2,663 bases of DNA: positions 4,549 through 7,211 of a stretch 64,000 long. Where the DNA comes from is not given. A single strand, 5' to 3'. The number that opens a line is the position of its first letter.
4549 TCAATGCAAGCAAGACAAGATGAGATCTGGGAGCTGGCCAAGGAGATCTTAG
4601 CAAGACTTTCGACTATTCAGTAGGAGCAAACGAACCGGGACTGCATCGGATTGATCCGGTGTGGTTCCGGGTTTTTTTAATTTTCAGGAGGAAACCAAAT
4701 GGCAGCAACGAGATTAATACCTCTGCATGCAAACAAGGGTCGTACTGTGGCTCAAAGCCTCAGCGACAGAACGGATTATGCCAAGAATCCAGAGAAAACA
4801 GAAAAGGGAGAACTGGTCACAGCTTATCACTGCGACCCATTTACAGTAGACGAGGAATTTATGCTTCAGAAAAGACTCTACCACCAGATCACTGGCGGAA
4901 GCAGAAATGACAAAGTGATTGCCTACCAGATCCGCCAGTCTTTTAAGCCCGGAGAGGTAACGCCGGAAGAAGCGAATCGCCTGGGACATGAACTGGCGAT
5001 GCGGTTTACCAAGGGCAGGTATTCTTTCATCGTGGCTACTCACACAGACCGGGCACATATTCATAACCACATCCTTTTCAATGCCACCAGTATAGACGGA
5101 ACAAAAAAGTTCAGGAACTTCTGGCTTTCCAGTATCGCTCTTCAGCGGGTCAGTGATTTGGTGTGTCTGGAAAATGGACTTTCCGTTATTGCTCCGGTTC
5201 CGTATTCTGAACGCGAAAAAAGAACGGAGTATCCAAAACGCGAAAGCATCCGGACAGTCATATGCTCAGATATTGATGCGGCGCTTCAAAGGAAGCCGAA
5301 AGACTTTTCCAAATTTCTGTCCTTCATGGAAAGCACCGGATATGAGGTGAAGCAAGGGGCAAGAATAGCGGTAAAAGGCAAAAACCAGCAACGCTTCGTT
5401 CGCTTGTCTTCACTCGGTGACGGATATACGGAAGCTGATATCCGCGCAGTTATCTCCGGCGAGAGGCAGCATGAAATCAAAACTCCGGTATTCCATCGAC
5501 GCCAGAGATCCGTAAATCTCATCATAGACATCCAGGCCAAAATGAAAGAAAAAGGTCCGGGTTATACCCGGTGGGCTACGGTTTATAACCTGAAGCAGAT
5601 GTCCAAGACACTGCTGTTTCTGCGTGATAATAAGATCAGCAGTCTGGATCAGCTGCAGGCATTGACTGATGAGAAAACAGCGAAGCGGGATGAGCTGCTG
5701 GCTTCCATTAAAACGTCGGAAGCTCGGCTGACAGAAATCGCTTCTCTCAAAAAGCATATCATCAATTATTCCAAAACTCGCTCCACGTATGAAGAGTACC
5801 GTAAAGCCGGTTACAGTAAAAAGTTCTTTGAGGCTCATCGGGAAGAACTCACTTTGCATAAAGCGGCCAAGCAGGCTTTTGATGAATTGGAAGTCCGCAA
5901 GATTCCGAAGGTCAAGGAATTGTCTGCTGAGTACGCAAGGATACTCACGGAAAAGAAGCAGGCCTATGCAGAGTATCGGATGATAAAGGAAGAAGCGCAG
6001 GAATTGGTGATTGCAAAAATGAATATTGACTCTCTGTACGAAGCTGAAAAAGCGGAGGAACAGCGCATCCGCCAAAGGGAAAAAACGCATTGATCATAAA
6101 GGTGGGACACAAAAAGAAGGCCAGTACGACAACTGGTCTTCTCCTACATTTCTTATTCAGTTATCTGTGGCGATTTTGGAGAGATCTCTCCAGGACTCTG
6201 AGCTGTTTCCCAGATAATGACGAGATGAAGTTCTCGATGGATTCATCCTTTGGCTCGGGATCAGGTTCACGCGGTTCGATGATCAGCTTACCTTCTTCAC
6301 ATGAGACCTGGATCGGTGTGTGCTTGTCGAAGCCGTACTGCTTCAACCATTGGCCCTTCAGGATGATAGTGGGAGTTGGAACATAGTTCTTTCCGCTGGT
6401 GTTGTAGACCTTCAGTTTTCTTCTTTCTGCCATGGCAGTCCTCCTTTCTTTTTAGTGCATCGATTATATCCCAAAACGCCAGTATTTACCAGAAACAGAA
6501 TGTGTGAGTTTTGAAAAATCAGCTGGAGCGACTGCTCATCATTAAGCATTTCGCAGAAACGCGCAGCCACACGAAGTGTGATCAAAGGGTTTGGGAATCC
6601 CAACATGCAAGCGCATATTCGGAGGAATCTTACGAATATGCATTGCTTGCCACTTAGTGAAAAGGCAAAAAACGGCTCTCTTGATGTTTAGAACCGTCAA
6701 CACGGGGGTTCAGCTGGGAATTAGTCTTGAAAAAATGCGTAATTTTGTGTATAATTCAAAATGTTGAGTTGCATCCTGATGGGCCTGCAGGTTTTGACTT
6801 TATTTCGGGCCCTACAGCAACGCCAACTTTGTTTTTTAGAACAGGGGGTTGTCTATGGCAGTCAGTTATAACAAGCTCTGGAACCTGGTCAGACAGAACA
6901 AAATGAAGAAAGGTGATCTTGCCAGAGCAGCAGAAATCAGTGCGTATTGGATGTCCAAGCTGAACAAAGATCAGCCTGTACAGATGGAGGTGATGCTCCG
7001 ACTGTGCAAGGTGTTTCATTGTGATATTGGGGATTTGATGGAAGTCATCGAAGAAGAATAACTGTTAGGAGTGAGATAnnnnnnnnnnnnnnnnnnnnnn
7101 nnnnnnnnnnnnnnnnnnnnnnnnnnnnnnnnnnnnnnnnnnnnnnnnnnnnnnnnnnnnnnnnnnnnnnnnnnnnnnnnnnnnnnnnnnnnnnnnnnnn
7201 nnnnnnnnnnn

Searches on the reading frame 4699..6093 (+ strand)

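Call 3: search_protein_families(library=pfam, proteins=[window:4699-6093:+], max_evalue=0.001)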
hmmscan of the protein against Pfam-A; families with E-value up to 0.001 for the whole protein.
window:4699-6093:+ (464 aa): 1 family
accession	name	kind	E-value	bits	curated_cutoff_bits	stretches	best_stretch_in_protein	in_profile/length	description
PF03432.20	Relaxase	-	3.4e-33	115.1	24.6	1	27-161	1-132/132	MobA/VirD2-like, nuclease domain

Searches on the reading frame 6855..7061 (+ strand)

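Call 29: search_protein_families(library=phrogs, proteins=[window:6855-7061:+], max_evalue=0.001)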
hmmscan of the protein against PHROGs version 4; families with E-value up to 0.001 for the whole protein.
window:6855-7061:+ (68 aa): 1 family
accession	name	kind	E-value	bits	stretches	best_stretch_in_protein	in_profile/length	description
phrog_3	-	transcription regulation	0.00027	21.8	1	5-64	90-148/430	transcriptional repressor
